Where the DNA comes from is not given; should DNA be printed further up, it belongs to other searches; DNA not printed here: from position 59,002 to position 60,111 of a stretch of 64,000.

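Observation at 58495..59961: TIR-like protein translationally coupled to an MntA-HepT module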

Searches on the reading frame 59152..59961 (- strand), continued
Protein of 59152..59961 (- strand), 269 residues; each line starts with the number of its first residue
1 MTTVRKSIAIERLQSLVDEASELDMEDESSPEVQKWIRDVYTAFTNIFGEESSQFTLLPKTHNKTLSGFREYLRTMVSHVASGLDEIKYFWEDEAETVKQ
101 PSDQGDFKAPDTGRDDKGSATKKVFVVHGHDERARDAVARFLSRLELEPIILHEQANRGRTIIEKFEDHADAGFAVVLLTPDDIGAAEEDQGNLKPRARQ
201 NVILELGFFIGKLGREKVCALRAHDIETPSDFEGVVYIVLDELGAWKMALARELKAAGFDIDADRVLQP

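Call 62: get_annotated_region(hit=H23, flank=2500)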
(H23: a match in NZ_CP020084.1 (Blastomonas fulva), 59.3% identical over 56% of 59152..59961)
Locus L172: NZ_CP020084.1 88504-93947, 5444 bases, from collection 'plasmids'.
description: Blastomonas fulva strain T2 plasmid unnamed, complete sequence
organism: Blastomonas fulva (NCBI taxid 1550728)
taxonomy: Bacteria; Pseudomonadota; Alphaproteobacteria; Sphingomonadales; Sphingomonadaceae; Blastomonas; Blastomonas fulva
host: -; source: Cell culture,microcystis culture; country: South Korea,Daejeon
typing (MOB-suite, as given by PLSDB): non-mobilizable
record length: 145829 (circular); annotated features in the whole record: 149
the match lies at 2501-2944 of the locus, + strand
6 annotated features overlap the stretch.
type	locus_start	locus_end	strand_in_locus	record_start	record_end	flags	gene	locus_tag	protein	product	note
CDS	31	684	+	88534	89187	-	-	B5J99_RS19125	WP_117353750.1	recombinase family protein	GO:0006310 - DNA recombination [Evidence IEA]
CDS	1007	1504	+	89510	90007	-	-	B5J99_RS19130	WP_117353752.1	helix-turn-helix domain-containing protein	-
CDS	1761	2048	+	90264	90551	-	-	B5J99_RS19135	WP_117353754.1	hypothetical protein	-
CDS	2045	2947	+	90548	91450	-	-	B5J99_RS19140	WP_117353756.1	nucleotide-binding protein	-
CDS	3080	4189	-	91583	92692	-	-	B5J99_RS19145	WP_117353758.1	Fic/DOC family N-terminal domain-containing protein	-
CDS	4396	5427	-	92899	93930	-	-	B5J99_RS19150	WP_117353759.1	PIN domain-containing protein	-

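Call 72: search_protein_families(library=pfam, proteins=[L012:6039-7193:+, L017:5836-8697:+, L021:5853-7271:+, L023:2642-3247:+, L025:6101-6520:+, L050:5765-6817:+, L056:5930-6598:+, L067:5525-6457:+, L068:5597-6511:+, L033:5832-6320:+], max_evalue=0.001)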
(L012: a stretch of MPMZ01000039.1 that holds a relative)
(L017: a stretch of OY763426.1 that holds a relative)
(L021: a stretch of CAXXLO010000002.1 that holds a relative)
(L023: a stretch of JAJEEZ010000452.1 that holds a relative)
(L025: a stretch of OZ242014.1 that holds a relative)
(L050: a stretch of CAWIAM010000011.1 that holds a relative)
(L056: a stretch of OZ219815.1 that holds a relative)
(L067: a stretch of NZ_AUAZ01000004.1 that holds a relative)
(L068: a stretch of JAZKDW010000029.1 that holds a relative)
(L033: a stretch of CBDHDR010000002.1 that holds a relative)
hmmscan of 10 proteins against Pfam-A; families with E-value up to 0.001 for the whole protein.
L012:6039-7193:+ (384 aa): 1 family
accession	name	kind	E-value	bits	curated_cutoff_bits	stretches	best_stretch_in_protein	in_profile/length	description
PF06114.19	Peptidase_M78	-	8.7e-15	55.1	22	1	194-295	25-122/123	IrrE N-terminal-like domain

L017:5836-8697:+ (953 aa): 1 family
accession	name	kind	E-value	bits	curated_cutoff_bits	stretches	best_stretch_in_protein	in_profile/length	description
PF04851.21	ResIII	-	1e-09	39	22.5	1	117-292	8-140/164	Type III restriction enzyme, res subunit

L021:5853-7271:+ (472 aa): 3 families
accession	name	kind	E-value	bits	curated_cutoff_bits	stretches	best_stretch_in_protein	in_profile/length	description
PF13175.12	AAA_15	-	2.4e-22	80.5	32.1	1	20-387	7-374/374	AAA ATPase domain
PF13304.12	AAA_21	-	3.1e-13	50.9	27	1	233-387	144-303/304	AAA domain, putative AbiEii toxin, Type IV TA system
PF02463.25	SMC_N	-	9.3e-05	22.4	40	0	338-398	154-213/220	RecF/RecN/SMC N terminal domain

L023:2642-3247:+ (201 aa): 1 family
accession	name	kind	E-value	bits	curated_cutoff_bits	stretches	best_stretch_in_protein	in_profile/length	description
PF13338.12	AbiEi_4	-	6.9e-10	39.3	25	1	8-54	2-48/49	Transcriptional regulator, AbiEi antitoxin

L025:6101-6520:+ (139 aa): 1 family
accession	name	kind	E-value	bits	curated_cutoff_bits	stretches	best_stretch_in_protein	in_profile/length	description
PF01850.27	PIN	-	2.2e-10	41.6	23.6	1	4-128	1-116/120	PIN domain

L050:5765-6817:+ (350 aa): 3 families
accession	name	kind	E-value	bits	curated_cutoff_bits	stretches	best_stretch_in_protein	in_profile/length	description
PF00589.27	Phage_integrase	-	6.3e-19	68.8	27.1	1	163-338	2-170/172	Phage integrase family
PF02899.23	Phage_int_SAM_1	-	9e-09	35.9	22.3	1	71-136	15-80/83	Phage integrase, N-terminal SAM-like domain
PF13495.12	Phage_int_SAM_4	-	1.4e-07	32.3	27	1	60-136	4-79/85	Phage integrase, N-terminal SAM-like domain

L056:5930-6598:+ (222 aa): 0 families

L067:5525-6457:+ (310 aa): 2 families
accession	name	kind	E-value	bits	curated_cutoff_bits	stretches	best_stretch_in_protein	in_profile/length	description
PF13280.12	WYL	-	3.1e-14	53.1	21.8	1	133-200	2-70/70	WYL domain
PF13613.12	HTH_Tnp_4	-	0.00036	20.5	27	1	34-62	12-40/53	Helix-turn-helix of DDE superfamily endonuclease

L068:5597-6511:+ (304 aa): 1 family
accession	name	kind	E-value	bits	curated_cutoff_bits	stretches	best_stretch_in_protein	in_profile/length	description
PF11185.13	DUF2971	-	1.6e-07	33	22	1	155-236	1-89/89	Protein of unknown function (DUF2971)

L033:5832-6320:+ (162 aa): 0 families

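Call 74: find_related_loci(query=A1, collection=viral_contigs, flank=3000)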
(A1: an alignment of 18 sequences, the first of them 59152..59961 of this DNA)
Query A1 (269 aa) in viral_contigs; peptide patterns used: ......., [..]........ (x = any residue, [..] = any of these).
159 stretches matched a pattern; 86 encode a relative of the query (tblastn E <= 1e-3); the best 80 are kept; 80 distinct loci.
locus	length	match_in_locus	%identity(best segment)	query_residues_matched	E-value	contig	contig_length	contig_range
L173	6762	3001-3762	42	9-261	7e-59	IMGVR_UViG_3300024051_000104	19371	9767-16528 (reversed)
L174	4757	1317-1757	60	121-269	2e-57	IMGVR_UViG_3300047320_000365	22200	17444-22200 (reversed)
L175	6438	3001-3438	64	121-268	5e-57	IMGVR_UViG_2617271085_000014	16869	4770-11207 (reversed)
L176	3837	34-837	41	9-268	3e-56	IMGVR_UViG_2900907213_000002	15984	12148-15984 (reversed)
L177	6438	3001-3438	62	121-268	5e-56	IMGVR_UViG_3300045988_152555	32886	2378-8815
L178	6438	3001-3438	62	121-268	5e-56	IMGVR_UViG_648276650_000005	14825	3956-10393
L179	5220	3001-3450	59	117-268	1e-55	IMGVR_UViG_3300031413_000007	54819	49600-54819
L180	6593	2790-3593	41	7-269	8e-57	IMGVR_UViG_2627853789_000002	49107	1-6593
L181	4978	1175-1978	40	9-267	5e-55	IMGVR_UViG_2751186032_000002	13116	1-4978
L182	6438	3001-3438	62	121-268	5e-56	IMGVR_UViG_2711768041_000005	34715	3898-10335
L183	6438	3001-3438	59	122-269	8e-55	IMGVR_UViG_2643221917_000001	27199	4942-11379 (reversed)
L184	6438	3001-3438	59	123-268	8e-55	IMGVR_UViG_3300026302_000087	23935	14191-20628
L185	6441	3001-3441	60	120-268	1e-54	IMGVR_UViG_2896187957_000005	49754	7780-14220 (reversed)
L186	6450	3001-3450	58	116-268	3e-54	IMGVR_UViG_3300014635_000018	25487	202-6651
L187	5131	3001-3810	38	9-268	9e-54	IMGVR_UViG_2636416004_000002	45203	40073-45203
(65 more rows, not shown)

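Call 82: find_encoding_contigs(protein=P0125, flank=8000, max_places=3)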
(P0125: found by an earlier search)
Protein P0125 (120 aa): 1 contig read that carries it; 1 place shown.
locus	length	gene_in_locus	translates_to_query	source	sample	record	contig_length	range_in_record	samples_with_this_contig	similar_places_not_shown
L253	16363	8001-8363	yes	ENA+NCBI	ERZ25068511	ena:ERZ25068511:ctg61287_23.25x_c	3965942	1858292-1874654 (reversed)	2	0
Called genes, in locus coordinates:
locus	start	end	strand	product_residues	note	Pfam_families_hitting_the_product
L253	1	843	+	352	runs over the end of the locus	PF00005:ABC_tran, PF13304:AAA_21 (faint), PF03459:TOBE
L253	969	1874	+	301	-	PF05721:PhyH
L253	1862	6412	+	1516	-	PF04389:Peptidase_M28, PF02687:FtsX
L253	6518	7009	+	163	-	PF07883:Cupin_2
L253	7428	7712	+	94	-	PF10137:CAP12-PCTIR_TIR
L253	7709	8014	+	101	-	PF01909:NTP_transf_2, PF18765:Polbeta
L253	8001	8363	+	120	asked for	PF01934:HepT-like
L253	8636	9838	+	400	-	PF04326:SLFN_AlbA_2, PF13749:HATPase_c_4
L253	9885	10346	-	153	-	PF01850:PIN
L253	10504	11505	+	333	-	PF01555:N6_N4_Mtase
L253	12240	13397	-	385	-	-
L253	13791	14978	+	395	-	PF00174:Oxidored_molyb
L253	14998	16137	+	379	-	PF04909:Amidohydro_2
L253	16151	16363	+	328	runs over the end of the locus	PF01261:AP_endonuc_2, PF03786:UxuA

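Call 87: find_encoding_contigs(protein=P0016, flank=2500, max_places=3)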
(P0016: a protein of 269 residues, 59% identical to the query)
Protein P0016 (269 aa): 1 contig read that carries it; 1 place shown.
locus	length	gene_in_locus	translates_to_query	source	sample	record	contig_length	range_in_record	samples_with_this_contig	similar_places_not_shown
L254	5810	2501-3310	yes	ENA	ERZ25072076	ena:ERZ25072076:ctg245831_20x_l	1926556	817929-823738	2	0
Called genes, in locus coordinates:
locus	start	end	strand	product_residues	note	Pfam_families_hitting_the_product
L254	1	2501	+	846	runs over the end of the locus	PF01555:N6_N4_Mtase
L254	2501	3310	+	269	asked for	PF10137:CAP12-PCTIR_TIR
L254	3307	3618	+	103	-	PF18765:Polbeta, PF01909:NTP_transf_2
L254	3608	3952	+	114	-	PF01934:HepT-like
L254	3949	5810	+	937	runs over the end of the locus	PF04851:ResIII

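Call 88: find_encoding_contigs(protein=P0042, flank=2500, max_places=3)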
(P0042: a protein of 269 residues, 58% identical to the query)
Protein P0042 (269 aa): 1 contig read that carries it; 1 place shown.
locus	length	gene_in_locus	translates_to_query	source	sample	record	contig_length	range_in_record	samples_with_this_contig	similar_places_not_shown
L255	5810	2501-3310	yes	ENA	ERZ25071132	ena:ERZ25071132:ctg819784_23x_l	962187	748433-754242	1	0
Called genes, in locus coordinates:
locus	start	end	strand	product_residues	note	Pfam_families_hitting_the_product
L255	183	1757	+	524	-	PF01970:TctA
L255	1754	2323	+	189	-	-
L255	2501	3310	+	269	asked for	PF10137:CAP12-PCTIR_TIR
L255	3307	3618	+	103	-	PF01909:NTP_transf_2, PF18765:Polbeta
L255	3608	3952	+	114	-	PF01934:HepT-like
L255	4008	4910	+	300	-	PF05853:BKACE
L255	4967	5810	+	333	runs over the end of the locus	PF02737:3HCDH_N, PF00725:3HCDH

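Call 89: find_encoding_contigs(protein=P0056, flank=2500, max_places=3)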
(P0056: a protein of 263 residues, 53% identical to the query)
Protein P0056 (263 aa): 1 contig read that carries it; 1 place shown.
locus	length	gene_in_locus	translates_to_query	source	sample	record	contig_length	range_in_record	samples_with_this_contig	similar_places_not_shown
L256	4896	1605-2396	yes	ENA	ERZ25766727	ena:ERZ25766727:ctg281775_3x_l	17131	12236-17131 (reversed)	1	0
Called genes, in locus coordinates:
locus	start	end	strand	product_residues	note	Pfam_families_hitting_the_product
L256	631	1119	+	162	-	PF13683:rve_3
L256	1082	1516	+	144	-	PF00665:rve, PF13683:rve_3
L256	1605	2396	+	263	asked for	PF10137:CAP12-PCTIR_TIR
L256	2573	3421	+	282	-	PF00117:GATase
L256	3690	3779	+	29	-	-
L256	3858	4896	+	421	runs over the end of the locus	-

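Call 90: find_encoding_contigs(protein=P0009, flank=2500, max_places=3)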
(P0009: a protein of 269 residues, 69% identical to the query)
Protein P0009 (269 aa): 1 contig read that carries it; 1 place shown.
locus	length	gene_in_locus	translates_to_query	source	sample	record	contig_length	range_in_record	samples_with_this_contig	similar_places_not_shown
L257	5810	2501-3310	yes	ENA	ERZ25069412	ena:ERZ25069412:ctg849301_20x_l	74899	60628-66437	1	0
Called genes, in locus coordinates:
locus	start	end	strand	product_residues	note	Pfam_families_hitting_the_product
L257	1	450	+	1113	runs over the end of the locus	PF04389:Peptidase_M28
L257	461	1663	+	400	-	PF02687:FtsX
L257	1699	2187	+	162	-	PF07883:Cupin_2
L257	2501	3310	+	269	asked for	PF10137:CAP12-PCTIR_TIR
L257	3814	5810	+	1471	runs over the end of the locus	PF04471:Mrr_cat (faint), PF13156:Mrr_cat_2, PF04851:ResIII, PF00271:Helicase_C (weak), PF02384:N6_Mtase (faint)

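Call 95: search_protein_families(library=pfam, proteins=[L013:1762-5001:+, L013:6422-9238:+, L026:2413-5004:+, L026:6452-9265:+, L047:2401-5001:+, L047:6474-9251:+, L058:1906-5001:+, L058:6488-9298:+, L069:2293-4965:+, L069:6763-9534:+], max_evalue=0.00001)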
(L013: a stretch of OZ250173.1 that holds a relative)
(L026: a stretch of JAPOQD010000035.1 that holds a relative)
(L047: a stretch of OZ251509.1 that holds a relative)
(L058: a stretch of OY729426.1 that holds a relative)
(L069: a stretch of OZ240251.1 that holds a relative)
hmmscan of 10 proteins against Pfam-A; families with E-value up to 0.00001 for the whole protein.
L013:1762-5001:+ (1079 aa): 1 family
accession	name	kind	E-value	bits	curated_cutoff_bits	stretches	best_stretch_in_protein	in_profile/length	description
PF01555.25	N6_N4_Mtase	-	7e-25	88.7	26.7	1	218-552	1-219/221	DNA methylase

L013:6422-9238:+ (938 aa): 1 family
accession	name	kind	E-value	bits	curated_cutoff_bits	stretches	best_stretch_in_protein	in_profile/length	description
PF04851.21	ResIII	-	4.9e-08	33.5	22.5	1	107-282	7-139/164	Type III restriction enzyme, res subunit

L026:2413-5004:+ (863 aa): 1 family
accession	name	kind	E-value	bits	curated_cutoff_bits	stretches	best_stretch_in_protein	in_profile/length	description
PF01555.25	N6_N4_Mtase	-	7.8e-28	98.4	26.7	1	149-483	1-220/221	DNA methylase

L026:6452-9265:+ (937 aa): 1 family
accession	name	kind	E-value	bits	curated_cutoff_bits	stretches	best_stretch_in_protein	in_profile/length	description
PF04851.21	ResIII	-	2.8e-07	31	22.5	1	108-282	8-139/164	Type III restriction enzyme, res subunit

L047:2401-5001:+ (866 aa): 1 family
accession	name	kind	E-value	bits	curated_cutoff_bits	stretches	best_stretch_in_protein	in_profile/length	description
PF01555.25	N6_N4_Mtase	-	4.6e-28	99.1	26.7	1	149-482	1-219/221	DNA methylase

L047:6474-9251:+ (925 aa): 1 family
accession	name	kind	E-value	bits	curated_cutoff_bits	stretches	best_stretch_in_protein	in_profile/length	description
PF04851.21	ResIII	-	3.7e-08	33.9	22.5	1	109-325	8-162/164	Type III restriction enzyme, res subunit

L058:1906-5001:+ (1031 aa): 1 family
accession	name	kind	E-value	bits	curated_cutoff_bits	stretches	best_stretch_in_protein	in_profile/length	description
PF01555.25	N6_N4_Mtase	-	6e-29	102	26.7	1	155-488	1-219/221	DNA methylase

L058:6488-9298:+ (936 aa): 1 family
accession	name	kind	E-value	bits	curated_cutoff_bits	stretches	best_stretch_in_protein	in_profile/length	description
PF04851.21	ResIII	-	2.3e-08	34.6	22.5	1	107-281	7-138/164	Type III restriction enzyme, res subunit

L069:2293-4965:+ (890 aa): 1 family
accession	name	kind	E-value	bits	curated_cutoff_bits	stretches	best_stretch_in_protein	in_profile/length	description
PF01555.25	N6_N4_Mtase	-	2.1e-30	106.8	26.7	1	148-494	1-219/221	DNA methylase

L069:6763-9534:+ (923 aa): 1 family
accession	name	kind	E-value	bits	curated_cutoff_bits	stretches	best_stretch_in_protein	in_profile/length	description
PF04851.21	ResIII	-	4.9e-08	33.5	22.5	1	109-288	10-146/164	Type III restriction enzyme, res subunit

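Call 96: search_protein_families(library=padloc, proteins=[L013:1762-5001:+, L013:6422-9238:+, L047:2401-5001:+, L047:6474-9251:+], max_evalue=1e-10)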
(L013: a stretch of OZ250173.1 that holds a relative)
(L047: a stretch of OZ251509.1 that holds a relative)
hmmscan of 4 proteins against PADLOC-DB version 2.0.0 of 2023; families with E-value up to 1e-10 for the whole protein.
L013:1762-5001:+ (1079 aa): 15 families
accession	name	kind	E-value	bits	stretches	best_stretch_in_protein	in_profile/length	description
PDLC03632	MTase_III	-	5e-145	482.9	2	119-572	78-545/983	Type III methyltransferase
PDLC03354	MTase_II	-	4.4e-36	122.8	2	194-356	61-214/425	Type II methyltransferase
PDLC03636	MTase_III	-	2.2e-32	110.6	1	272-358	94-183/575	Type III methyltransferase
PDLC03644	MTase_III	-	4.1e-26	89.8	1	179-582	24-421/542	Type III methyltransferase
PDLC03633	MTase_III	-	3.3e-25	86.8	2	187-328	71-206/616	Type III methyltransferase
PDLC03300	MTase_II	-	2.3e-23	80.7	1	216-355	29-169/302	Type II methyltransferase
PDLC03339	MTase_II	-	4.7e-22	76.3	1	473-557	184-272/399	Type II methyltransferase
PDLC03635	MTase_III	-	1.8e-21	74.5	1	191-360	216-360/708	Type III methyltransferase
PDLC03634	MTase_III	-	1.9e-20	71.3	1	179-352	80-253/621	Type III methyltransferase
PDLC03371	MTase_II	-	3.1e-19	67.5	1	483-559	175-255/260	Type II methyltransferase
PDLC03641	MTase_III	-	1.1e-17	61.8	1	191-530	102-426/657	Type III methyltransferase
PDLC03638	MTase_III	-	1.6e-16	57.8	1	272-543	430-664/816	Type III methyltransferase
PDLC03299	MTase_II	-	5.2e-15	53.7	0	500-568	201-270/296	Type II methyltransferase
PDLC03738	oMTase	-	4.8e-14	49.8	0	500-558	209-267/376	orphan methyltransferase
PDLC03216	MTase_II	-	5e-13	46.8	0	501-559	200-258/364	Type II methyltransferase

L013:6422-9238:+ (938 aa): 0 families

L047:2401-5001:+ (866 aa): 18 families
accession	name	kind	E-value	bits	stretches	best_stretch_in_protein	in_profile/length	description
PDLC03632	MTase_III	-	6.5e-142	472.6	2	50-504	78-547/983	Type III methyltransferase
PDLC03354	MTase_II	-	4.9e-40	135.8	2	125-286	61-213/425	Type II methyltransferase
PDLC03636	MTase_III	-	1e-35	121.6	1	202-289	93-183/575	Type III methyltransferase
PDLC03644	MTase_III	-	2.9e-31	106.8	1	111-514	25-423/542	Type III methyltransferase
PDLC03633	MTase_III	-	3e-25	87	1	118-252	71-199/616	Type III methyltransferase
PDLC03300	MTase_II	-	5.4e-25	86.1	1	146-286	28-169/302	Type II methyltransferase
PDLC03634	MTase_III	-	6.4e-24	82.8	1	124-460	94-424/621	Type III methyltransferase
PDLC03635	MTase_III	-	1e-22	78.6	1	122-291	216-360/708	Type III methyltransferase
PDLC03371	MTase_II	-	5.5e-21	73.3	1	411-488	173-254/260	Type II methyltransferase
PDLC03339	MTase_II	-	1.8e-20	71.1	1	405-487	186-272/399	Type II methyltransferase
PDLC03638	MTase_III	-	2.1e-20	70.7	1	203-473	430-664/816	Type III methyltransferase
PDLC03641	MTase_III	-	1.6e-19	68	1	122-462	102-428/657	Type III methyltransferase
PDLC03637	MTase_III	-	8.2e-16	55.7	0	124-286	121-270/513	Type III methyltransferase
PDLC03738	oMTase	-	2.7e-15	54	0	428-488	207-267/376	orphan methyltransferase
PDLC03216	MTase_II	-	1.6e-14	51.7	0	425-488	194-257/364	Type II methyltransferase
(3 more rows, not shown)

L047:6474-9251:+ (925 aa): 0 families
